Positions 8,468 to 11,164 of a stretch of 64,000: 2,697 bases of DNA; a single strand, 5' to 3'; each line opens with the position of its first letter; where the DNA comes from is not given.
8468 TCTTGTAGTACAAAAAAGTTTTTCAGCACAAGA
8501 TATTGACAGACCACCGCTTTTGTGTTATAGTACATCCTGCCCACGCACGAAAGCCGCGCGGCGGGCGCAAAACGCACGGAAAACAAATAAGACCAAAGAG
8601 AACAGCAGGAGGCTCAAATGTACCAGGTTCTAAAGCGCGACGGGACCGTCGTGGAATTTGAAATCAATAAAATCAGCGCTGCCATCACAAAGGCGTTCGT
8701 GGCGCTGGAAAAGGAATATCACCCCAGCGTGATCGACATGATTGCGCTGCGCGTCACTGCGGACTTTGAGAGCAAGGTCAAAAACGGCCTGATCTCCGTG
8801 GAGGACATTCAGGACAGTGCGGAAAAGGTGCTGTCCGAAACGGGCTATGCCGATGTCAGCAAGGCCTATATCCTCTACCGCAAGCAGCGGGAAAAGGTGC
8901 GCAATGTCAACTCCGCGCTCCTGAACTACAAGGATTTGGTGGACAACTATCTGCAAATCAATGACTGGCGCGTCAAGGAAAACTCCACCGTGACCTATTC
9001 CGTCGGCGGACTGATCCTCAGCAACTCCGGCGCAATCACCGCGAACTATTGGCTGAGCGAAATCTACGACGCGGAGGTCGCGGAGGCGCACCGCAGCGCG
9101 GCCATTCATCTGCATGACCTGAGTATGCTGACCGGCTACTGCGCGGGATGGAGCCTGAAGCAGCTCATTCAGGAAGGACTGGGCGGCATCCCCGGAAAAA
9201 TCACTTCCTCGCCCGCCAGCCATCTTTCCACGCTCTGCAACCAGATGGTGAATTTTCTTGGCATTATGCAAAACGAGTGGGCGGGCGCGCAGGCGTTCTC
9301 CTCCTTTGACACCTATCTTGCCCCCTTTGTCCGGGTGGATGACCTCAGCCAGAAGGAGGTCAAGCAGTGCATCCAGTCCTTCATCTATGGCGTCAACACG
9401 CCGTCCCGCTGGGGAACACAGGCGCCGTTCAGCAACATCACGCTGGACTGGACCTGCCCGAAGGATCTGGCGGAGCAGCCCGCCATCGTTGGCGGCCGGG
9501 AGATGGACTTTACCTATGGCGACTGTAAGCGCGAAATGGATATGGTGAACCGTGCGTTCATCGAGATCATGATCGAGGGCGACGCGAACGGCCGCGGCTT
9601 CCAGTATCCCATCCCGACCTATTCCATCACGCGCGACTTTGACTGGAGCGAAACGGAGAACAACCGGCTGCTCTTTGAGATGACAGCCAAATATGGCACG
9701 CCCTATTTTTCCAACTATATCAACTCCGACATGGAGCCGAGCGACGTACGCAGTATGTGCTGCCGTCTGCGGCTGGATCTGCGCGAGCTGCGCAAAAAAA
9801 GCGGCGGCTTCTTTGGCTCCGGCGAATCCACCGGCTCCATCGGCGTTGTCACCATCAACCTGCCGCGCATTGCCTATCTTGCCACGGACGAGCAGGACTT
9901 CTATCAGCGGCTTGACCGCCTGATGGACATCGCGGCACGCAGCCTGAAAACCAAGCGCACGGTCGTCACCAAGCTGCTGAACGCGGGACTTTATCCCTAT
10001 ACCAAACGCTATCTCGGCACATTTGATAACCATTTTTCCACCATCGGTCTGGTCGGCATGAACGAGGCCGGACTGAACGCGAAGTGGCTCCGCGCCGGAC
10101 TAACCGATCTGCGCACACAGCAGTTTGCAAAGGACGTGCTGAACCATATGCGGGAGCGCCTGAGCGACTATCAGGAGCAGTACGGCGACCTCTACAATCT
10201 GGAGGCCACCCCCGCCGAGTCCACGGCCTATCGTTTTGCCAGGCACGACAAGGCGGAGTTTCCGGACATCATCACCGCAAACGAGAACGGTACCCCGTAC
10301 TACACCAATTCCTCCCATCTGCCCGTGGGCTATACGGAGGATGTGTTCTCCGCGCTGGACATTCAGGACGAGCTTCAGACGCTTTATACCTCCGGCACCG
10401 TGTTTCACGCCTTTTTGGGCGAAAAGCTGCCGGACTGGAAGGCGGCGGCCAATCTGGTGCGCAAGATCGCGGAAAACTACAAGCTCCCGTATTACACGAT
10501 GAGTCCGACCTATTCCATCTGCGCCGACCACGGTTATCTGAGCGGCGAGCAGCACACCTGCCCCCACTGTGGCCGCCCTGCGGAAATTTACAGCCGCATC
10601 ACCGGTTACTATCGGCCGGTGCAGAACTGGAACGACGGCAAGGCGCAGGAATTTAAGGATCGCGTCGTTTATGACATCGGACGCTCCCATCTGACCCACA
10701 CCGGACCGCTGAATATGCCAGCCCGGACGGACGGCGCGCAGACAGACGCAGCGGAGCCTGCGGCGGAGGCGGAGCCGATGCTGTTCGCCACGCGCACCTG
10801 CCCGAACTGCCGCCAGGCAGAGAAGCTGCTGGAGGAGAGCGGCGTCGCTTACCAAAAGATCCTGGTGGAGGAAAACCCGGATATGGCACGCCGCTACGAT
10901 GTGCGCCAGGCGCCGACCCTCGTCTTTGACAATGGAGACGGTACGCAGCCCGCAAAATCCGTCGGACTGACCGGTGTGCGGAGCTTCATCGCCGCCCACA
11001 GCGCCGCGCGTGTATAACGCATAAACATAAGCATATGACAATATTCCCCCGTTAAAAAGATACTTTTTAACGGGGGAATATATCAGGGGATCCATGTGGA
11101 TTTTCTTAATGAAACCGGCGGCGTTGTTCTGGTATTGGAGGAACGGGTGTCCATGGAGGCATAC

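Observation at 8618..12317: Class III RNR fused to a thioredoxin-fold domain, adjacent to trxB, with no nrdG nearby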

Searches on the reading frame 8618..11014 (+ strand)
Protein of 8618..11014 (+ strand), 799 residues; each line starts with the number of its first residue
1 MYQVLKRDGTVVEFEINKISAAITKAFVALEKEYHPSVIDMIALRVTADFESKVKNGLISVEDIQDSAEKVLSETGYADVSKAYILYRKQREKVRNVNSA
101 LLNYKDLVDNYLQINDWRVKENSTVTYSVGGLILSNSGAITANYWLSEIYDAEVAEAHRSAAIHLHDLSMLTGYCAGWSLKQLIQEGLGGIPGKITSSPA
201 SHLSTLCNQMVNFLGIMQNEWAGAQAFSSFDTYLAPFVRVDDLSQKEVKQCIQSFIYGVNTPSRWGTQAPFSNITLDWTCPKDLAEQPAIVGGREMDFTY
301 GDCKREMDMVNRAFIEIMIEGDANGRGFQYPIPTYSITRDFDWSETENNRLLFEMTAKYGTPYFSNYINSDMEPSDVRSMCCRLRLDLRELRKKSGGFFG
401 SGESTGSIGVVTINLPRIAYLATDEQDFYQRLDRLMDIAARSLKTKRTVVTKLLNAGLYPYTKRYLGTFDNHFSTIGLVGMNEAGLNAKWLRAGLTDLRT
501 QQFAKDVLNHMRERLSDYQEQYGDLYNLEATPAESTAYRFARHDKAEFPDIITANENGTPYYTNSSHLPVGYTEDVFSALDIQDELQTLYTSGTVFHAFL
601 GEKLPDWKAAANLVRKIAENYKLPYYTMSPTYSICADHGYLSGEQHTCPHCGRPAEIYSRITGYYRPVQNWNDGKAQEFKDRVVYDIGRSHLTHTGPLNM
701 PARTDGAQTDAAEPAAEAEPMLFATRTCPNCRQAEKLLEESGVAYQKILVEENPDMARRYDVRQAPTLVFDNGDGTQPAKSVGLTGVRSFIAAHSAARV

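Call 5: search_protein_families(library=pfam, proteins=[window:8618-11014:+], max_evalue=0.01)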
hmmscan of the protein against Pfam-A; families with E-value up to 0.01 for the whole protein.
window:8618-11014:+ (799 aa): 7 families
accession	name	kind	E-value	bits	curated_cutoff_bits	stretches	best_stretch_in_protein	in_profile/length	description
PF13597.11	NRDD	-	3.1e-191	637.3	26.2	1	121-685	1-562/562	Anaerobic ribonucleoside-triphosphate reductase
PF03477.21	ATP-cone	-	7e-22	78.2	25.8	1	3-92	2-87/88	ATP cone domain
PF00462.30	Glutaredoxin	-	4.9e-07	30.3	22.9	1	721-769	2-54/60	Glutaredoxin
PF13098.12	Thioredoxin_2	-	0.0011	19.8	27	0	722-784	11-94/104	Thioredoxin-like domain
PF13417.12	GST_N_3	-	0.0016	19.2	22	1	722-774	1-55/75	Glutathione S-transferase, N-terminal domain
PF13192.12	Thioredoxin_3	-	0.0018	18.7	24.8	1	725-771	7-56/76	Thioredoxin domain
PF00085.26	Thioredoxin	-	0.0022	18.4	23.5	1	723-783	25-90/103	Thioredoxin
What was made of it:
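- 8624..8893 (+): ATP-cone allosteric domain (residues 3-92). PF03477, 78.2 bits (call 5).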

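Call 6: search_protein_families(library=ncbifam, proteins=[window:8618-11014:+], max_evalue=0.01)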
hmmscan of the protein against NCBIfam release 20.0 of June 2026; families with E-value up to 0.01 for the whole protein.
window:8618-11014:+ (799 aa): 23 families
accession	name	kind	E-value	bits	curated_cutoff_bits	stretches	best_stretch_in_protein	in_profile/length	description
NF006126.0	PRK08270.1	equivalog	0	1143.4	548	1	1-687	2-683/684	ribonucleoside triphosphate reductase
TIGR02487.1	NrdD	equivalog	6.1e-156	520.3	326.35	1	121-683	2-579/581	anaerobic ribonucleoside-triphosphate reductase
NF006358.0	PRK08579.1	equivalog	2.1e-123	412.7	585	2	104-395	9-297/624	anaerobic ribonucleoside triphosphate reductase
NF005497.0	PRK07111.1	equivalog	3.1e-77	260.6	764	3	2-239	3-234/746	anaerobic ribonucleoside triphosphate reductase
NF006127.0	PRK08271.1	equivalog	6.4e-67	226.4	545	1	148-685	93-627/631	anaerobic ribonucleoside-triphosphate reductase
NF006732.0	PRK09263.1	equivalog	3.1e-56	191.2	657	2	244-684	264-704/712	anaerobic ribonucleoside-triphosphate reductase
TIGR02827.1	RNR_anaer_Bdell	equivalog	1.9e-55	188.5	568.3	1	147-682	65-594/596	anaerobic ribonucleoside-triphosphate reductase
NF011292.0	PRK14704.1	equivalog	2.8e-31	108.8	736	2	475-684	405-616/618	anaerobic ribonucleoside triphosphate reductase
NF009028.0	PRK12364.1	equivalog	1e-17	63.4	1377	1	3-106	2-106/842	ribonucleoside-diphosphate reductase subunit alpha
NF005544.0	PRK07207.1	equivalog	5.2e-16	57.6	965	1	2-99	34-138/965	ribonucleoside-diphosphate reductase subunit alpha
NF005010.0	PRK06406.1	subfamily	2.6e-15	55.7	1125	1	3-120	6-121/771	vitamin B12-dependent ribonucleotide reductase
NF009029.0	PRK12365.1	equivalog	3e-13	48.7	1350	1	3-101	119-224/1046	ribonucleoside-diphosphate reductase subunit alpha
NF006207.0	PRK08332.1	equivalog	5.9e-12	43.7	2400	1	3-121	5-124/1684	vitamin B12-dependent ribonucleotide reductase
TIGR02196.1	GlrX_YruB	hypoth_equivalog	3.2e-06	27.5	88.55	1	722-771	4-57/74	glutaredoxin-like protein, YruB-family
TIGR02181.1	GRX_bact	equivalog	3.4e-05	24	90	1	722-757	3-38/80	glutaredoxin 3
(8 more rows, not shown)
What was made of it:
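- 8978..10672 (+): Class III RNR catalytic barrel plus glycyl-radical domain (residues 121-685). PRK08270 equivalog, 1143 bits (calls 5, 6).
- On Class III ribonucleotide reductase (NrdD): NCBIfam PRK08270 scores 1143 bits (cut-off 548) and TIGR02487 520 bits (cut-off 326) (calls 5, 6).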

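Call 7: find_homologous_proteins(query=window:8618-11014:+, max_evalue=1e-10)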
Query window:8618-11014:+ (799 aa): 8000 proteins with E <= 1e-10 among 8000 candidates; the best 120 are listed.
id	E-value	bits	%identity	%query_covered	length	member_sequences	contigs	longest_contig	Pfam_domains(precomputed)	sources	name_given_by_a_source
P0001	0.0e+0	1845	99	100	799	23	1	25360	PF00462.31,PF03477.22,PF13597.12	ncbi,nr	ncbi:MAG: ribonucleoside triphosphate reductase [Oscillospiraceae bacterium]|nr:ribonucleoside triph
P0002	0.0e+0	1680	-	-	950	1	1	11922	PF00085.27,PF03477.22,PF13597.12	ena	-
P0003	0.0e+0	1605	86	100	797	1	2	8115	PF00462.31,PF03477.22,PF13597.12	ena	-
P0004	0.0e+0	1601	85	99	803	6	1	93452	PF00462.31,PF03477.22,PF13597.12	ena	-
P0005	0.0e+0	1600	85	100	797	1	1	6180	PF00462.31,PF03477.22,PF13597.12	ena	-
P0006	0.0e+0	1596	86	100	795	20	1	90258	PF00462.31,PF03477.22,PF13597.12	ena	-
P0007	0.0e+0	1596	86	96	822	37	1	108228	PF00462.31,PF03477.22,PF13597.12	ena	-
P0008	0.0e+0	1595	85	100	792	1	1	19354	PF00462.31,PF03477.22,PF13597.12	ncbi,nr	ncbi:MAG: ribonucleoside triphosphate reductase [Oscillospiraceae bacterium]|nr:ribonucleoside triph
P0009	0.0e+0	1593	85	100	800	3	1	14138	PF00462.31,PF03477.22,PF13597.12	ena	-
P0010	0.0e+0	1583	85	100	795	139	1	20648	PF03477.22,PF13597.12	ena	-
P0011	0.0e+0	1582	84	99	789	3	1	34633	PF00462.31,PF13192.13,PF03477.22,PF13597.12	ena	-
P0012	0.0e+0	1582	84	100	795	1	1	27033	PF03477.22,PF13597.12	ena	-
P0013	0.0e+0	1581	84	100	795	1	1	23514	PF03477.22,PF13597.12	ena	-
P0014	0.0e+0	1579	84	100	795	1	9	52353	PF03477.22,PF13597.12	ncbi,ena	-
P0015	0.0e+0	1579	84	100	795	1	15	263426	PF03477.22,PF13597.12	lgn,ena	-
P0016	0.0e+0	1578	85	99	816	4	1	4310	PF00462.31,PF03477.22,PF13597.12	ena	-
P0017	0.0e+0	1578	85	99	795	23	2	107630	PF03477.22,PF13597.12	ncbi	-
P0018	0.0e+0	1578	84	100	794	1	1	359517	PF00462.31,PF03477.22,PF13597.12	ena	-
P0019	0.0e+0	1578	84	100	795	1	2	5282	PF03477.22,PF13597.12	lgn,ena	-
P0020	0.0e+0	1578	84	100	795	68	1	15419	PF03477.22,PF13597.12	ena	-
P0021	0.0e+0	1577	84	100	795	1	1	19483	PF03477.22,PF13597.12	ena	-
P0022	0.0e+0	1577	84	100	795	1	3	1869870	PF03477.22,PF13597.12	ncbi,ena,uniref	ncbi:ribonucleoside triphosphate reductase [Muriventricola aceti]|uniref:ribonucleoside triphosphate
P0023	0.0e+0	1577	84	100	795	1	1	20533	PF03477.22,PF13597.12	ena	-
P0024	0.0e+0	1576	84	100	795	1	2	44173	PF03477.22,PF13597.12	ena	-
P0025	0.0e+0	1576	84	100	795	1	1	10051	PF03477.22,PF13597.12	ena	-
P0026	0.0e+0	1576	84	100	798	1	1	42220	PF03477.22,PF13597.12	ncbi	-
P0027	0.0e+0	1576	84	99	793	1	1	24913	PF03477.22,PF13597.12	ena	-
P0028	0.0e+0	1576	84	100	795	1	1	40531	PF03477.22,PF13597.12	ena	-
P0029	0.0e+0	1576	84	100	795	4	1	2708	PF00462.31,PF03477.22,PF13597.12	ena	-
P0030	0.0e+0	1575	84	100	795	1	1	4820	PF03477.22,PF13597.12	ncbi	-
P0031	0.0e+0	1575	84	100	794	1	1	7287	PF00462.31,PF03477.22,PF13597.12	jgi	-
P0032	0.0e+0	1575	85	99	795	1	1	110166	PF00462.31,PF03477.22,PF13597.12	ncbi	-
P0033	0.0e+0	1574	84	99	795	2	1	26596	PF00462.31,PF03477.22,PF13597.12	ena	-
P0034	0.0e+0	1574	84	100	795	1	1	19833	PF03477.22,PF13597.12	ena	-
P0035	0.0e+0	1574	84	100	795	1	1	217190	PF00462.31,PF03477.22,PF13597.12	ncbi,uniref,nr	ncbi:ribonucleoside triphosphate reductase [Pseudoflavonifractor phocaeensis]|uniref:ribonucleoside 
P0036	0.0e+0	1573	84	99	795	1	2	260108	PF00462.31,PF03477.22,PF13597.12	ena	-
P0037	0.0e+0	1573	84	100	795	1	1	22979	PF03477.22,PF13597.12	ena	-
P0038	0.0e+0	1573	84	100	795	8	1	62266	PF00462.31,PF03477.22,PF13597.12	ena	-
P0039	0.0e+0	1573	84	99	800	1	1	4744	PF00462.31,PF03477.22,PF13597.12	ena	-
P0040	0.0e+0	1572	84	100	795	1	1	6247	PF00462.31,PF03477.22,PF13597.12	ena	-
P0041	0.0e+0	1572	84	100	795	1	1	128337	PF00462.31,PF03477.22,PF13597.12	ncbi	-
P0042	0.0e+0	1571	84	100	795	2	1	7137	PF00462.31,PF03477.22,PF13597.12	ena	-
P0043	0.0e+0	1570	84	99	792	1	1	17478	PF00462.31,PF03477.22,PF13597.12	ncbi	-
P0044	0.0e+0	1569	84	100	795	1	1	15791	PF03477.22,PF13597.12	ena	-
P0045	0.0e+0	1568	83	100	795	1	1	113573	PF03477.22,PF13597.12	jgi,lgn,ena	-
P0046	0.0e+0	1568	84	99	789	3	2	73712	PF03477.22,PF13597.12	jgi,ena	-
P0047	0.0e+0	1567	84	100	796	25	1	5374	PF00462.31,PF03477.22,PF13597.12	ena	-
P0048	0.0e+0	1567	84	100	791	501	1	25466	PF00462.31,PF03477.22,PF13597.12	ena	-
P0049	0.0e+0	1566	84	100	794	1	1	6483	PF00462.31,PF03477.22,PF13597.12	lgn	-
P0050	0.0e+0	1566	84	99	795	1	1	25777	PF00462.31,PF03477.22,PF13597.12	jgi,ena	-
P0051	0.0e+0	1564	84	100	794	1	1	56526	PF03477.22,PF13597.12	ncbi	-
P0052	0.0e+0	1564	84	100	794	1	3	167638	PF00462.31,PF03477.22,PF13597.12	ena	-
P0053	0.0e+0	1564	84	100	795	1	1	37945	PF00462.31,PF03477.22,PF13597.12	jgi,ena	-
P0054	0.0e+0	1564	84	99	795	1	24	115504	PF00462.31,PF03477.22,PF13597.12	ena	-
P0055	0.0e+0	1564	84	99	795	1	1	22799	PF00462.31,PF03477.22,PF13597.12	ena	-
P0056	0.0e+0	1564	84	99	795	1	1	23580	PF00462.31,PF03477.22,PF13597.12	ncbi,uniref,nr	ncbi:ribonucleoside triphosphate reductase [Pseudoflavonifractor phocaeensis]|uniref:ribonucleoside 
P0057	0.0e+0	1564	84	99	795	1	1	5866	PF00462.31,PF03477.22,PF13597.12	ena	-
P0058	0.0e+0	1563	84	99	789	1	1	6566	PF03477.22,PF13597.12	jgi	-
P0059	0.0e+0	1563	84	100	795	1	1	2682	PF00462.31,PF03477.22,PF13597.12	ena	-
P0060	0.0e+0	1563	84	100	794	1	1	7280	PF00462.31,PF03477.22,PF13597.12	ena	-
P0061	0.0e+0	1563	84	99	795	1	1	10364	PF00462.31,PF03477.22,PF13597.12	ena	-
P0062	0.0e+0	1563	83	100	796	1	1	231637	PF00462.31,PF03477.22,PF13597.12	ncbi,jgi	ncbi:MAG: ribonucleoside triphosphate reductase [Lawsonibacter sp.]|jgi:anaerobic ribonucleoside-tri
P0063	0.0e+0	1562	84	100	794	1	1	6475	PF00462.31,PF03477.22,PF13597.12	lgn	-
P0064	0.0e+0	1562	84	100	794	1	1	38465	PF00462.31,PF03477.22,PF13597.12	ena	-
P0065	0.0e+0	1562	84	99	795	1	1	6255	PF03477.22,PF13597.12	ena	-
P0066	0.0e+0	1562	83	100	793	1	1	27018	PF00462.31,PF03477.22,PF13597.12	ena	-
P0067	0.0e+0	1561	84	99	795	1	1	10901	PF00462.31,PF03477.22,PF13597.12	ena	-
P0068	0.0e+0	1561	83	100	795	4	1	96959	PF00462.31,PF03477.22,PF13597.12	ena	-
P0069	0.0e+0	1560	83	99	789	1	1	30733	PF00462.31,PF03477.22,PF13597.12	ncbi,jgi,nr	ncbi:MAG: ribonucleoside triphosphate reductase [Ruminococcaceae bacterium]|nr:ribonucleoside tripho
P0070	0.0e+0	1560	83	100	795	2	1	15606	PF00462.31,PF03477.22,PF13597.12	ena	-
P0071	0.0e+0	1560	83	100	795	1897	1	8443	PF00462.31,PF03477.22,PF13597.12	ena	-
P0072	0.0e+0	1560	83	100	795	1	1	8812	PF00462.31,PF03477.22,PF13597.12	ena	-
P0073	0.0e+0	1560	83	100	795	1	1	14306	PF00462.31,PF03477.22,PF13597.12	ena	-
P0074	0.0e+0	1560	83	100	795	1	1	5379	PF00462.31,PF03477.22,PF13597.12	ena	-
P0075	0.0e+0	1560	83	100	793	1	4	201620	PF00462.31,PF03477.22,PF13597.12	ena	-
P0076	0.0e+0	1559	83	100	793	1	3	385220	PF00462.31,PF03477.22,PF13597.12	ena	-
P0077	0.0e+0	1559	83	100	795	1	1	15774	PF00462.31,PF03477.22,PF13597.12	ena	-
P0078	0.0e+0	1559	83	100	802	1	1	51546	PF03477.22,PF13597.12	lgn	-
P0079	0.0e+0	1559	83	100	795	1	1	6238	PF00462.31,PF03477.22,PF13597.12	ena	-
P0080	0.0e+0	1559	83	100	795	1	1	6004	PF00462.31,PF03477.22,PF13597.12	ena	-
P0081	0.0e+0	1558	83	100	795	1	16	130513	PF00462.31,PF03477.22,PF13597.12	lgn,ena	-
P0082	0.0e+0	1558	83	100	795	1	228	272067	PF00462.31,PF03477.22,PF13597.12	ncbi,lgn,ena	-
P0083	0.0e+0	1558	83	100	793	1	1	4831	PF00462.31,PF03477.22,PF13597.12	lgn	-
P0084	0.0e+0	1558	83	100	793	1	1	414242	PF00462.31,PF03477.22,PF13597.12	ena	-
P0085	0.0e+0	1557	83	100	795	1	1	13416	PF00462.31,PF03477.22,PF13597.12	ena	-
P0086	0.0e+0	1557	83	99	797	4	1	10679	PF00462.31,PF03477.22,PF13597.12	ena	-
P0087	0.0e+0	1557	84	100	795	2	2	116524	PF03477.22,PF13597.12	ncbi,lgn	-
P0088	0.0e+0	1557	83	100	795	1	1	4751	PF00462.31,PF03477.22,PF13597.12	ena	-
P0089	0.0e+0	1557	83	100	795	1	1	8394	PF00462.31,PF03477.22,PF13597.12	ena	-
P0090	0.0e+0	1557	83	100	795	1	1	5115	PF00462.31,PF03477.22,PF13597.12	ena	-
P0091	0.0e+0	1557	83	100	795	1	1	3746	PF00462.31,PF03477.22,PF13597.12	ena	-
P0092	0.0e+0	1557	83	100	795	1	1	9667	PF00462.31,PF03477.22,PF13597.12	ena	-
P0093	0.0e+0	1556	83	100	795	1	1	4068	PF00462.31,PF03477.22,PF13597.12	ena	-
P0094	0.0e+0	1556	83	100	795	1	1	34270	PF00462.31,PF03477.22,PF13597.12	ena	-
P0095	0.0e+0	1556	83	100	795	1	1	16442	PF00462.31,PF03477.22,PF13597.12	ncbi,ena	-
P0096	0.0e+0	1556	83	100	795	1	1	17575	PF00462.31,PF03477.22,PF13597.12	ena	-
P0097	0.0e+0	1556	83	100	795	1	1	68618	PF00462.31,PF03477.22,PF13597.12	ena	-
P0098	0.0e+0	1556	83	100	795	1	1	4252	PF00462.31,PF03477.22,PF13597.12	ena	-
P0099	0.0e+0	1556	83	100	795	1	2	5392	PF00462.31,PF03477.22,PF13597.12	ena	-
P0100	0.0e+0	1556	83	100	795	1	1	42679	PF00462.31,PF03477.22,PF13597.12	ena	-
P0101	0.0e+0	1556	83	100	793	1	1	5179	PF00462.31,PF03477.22,PF13597.12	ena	-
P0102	0.0e+0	1556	83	100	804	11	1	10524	PF00462.31,PF03477.22,PF13597.12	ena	-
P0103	0.0e+0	1556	83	100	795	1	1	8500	PF00462.31,PF03477.22,PF13597.12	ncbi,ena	-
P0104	0.0e+0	1556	83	100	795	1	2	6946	PF00462.31,PF03477.22,PF13597.12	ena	-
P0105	0.0e+0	1556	83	100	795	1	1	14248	PF00462.31,PF03477.22,PF13597.12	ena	-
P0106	0.0e+0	1556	83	100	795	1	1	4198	PF00462.31,PF03477.22,PF13597.12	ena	-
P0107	0.0e+0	1556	83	100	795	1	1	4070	PF00462.31,PF03477.22,PF13597.12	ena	-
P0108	0.0e+0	1556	82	100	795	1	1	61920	PF03477.22,PF13597.12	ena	-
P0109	0.0e+0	1555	84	99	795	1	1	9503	PF00462.31,PF03477.22,PF13597.12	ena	-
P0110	0.0e+0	1555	83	100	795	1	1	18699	PF00462.31,PF03477.22,PF13597.12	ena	-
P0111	0.0e+0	1555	83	100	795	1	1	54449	PF00462.31,PF03477.22,PF13597.12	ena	-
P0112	0.0e+0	1555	83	100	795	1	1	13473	PF00462.31,PF03477.22,PF13597.12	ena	-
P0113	0.0e+0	1555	83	99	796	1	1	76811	PF00462.31,PF03477.22,PF13597.12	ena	-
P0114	0.0e+0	1555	83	100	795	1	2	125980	PF00462.31,PF03477.22,PF13597.12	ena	-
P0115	0.0e+0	1555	83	100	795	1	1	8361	PF00462.31,PF03477.22,PF13597.12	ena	-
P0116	0.0e+0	1555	83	100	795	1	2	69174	PF00462.31,PF03477.22,PF13597.12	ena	-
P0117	0.0e+0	1554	83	100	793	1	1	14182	PF00462.31,PF03477.22,PF13597.12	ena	-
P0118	0.0e+0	1554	83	100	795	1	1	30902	PF00462.31,PF03477.22,PF13597.12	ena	-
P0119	0.0e+0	1554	83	100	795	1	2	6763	PF00462.31,PF03477.22,PF13597.12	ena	-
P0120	0.0e+0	1554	83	100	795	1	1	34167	PF00462.31,PF03477.22,PF13597.12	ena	-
